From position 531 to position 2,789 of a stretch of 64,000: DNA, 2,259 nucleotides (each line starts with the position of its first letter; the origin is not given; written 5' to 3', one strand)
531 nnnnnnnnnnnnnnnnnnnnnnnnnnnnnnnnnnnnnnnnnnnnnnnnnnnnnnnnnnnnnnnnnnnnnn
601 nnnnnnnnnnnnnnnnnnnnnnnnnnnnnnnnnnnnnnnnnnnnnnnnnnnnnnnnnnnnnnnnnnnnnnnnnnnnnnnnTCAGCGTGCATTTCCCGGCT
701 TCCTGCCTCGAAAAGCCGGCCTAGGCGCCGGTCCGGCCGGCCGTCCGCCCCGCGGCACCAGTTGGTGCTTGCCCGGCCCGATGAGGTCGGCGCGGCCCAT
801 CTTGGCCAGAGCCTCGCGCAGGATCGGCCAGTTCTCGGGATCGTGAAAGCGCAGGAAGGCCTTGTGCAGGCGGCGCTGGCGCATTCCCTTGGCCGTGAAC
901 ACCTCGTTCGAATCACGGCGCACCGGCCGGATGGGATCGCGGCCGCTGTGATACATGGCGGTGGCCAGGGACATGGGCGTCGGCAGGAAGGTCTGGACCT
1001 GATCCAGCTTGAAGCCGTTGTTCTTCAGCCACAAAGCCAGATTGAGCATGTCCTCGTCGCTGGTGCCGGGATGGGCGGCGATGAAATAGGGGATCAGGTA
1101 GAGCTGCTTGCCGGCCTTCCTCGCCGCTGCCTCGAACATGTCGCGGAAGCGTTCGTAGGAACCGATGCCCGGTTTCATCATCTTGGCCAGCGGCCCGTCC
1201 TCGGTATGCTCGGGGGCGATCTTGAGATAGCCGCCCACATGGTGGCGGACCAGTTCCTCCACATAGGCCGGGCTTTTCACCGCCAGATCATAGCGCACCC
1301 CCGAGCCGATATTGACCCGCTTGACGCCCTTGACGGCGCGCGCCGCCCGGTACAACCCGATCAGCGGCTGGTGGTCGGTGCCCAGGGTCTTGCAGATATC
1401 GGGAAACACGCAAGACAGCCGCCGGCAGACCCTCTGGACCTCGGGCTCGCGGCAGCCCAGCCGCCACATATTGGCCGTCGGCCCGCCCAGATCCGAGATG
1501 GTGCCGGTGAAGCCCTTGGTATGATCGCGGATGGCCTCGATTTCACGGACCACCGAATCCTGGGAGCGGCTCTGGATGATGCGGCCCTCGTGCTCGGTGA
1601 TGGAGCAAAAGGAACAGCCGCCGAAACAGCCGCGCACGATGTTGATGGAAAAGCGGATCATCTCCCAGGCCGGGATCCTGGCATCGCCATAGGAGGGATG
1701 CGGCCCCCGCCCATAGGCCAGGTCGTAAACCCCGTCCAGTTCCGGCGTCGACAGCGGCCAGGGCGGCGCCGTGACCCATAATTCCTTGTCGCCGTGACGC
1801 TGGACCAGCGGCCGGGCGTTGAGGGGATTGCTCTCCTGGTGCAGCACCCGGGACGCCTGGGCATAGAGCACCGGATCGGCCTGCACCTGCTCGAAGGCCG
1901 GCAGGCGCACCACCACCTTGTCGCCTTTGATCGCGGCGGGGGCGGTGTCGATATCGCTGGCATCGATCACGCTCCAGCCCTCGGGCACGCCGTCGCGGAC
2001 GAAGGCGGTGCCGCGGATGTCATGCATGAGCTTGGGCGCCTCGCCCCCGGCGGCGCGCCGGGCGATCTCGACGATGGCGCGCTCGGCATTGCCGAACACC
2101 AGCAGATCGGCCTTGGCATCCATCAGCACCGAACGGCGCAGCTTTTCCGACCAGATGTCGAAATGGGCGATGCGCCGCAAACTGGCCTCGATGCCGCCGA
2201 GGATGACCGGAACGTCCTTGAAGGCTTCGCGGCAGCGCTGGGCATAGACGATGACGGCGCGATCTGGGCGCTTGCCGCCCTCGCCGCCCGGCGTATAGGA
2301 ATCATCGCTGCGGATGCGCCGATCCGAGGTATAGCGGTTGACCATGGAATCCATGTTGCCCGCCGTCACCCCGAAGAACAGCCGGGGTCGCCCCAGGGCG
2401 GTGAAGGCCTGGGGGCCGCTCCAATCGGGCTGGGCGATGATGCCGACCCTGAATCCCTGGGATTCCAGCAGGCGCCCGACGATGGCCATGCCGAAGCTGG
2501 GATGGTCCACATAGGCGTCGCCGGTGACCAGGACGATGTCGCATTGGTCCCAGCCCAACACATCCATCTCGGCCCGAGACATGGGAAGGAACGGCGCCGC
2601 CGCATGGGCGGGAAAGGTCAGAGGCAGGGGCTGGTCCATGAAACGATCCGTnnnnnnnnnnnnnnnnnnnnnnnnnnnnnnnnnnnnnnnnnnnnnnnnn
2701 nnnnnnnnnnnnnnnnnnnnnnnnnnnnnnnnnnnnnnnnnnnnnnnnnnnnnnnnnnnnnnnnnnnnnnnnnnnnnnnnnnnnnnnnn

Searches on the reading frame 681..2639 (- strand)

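Call 16: search_protein_families(library=pfam, proteins=[window:681-2639:-], max_evalue=0.00001)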
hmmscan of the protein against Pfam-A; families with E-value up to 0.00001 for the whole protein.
window:681-2639:- (652 aa): 3 families
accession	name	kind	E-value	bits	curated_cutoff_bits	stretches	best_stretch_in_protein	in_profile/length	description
PF08497.15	Radical_SAM_N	-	7.4e-133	442.9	25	1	17-331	1-301/301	Radical SAM N-terminal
PF11842.13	DUF3362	-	5.1e-40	137.6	27.6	1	546-630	1-85/151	Domain of unknown function (DUF3362)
PF04055.27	Radical_SAM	-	7.9e-11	42.9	29.5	1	332-537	1-165/166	Radical SAM superfamily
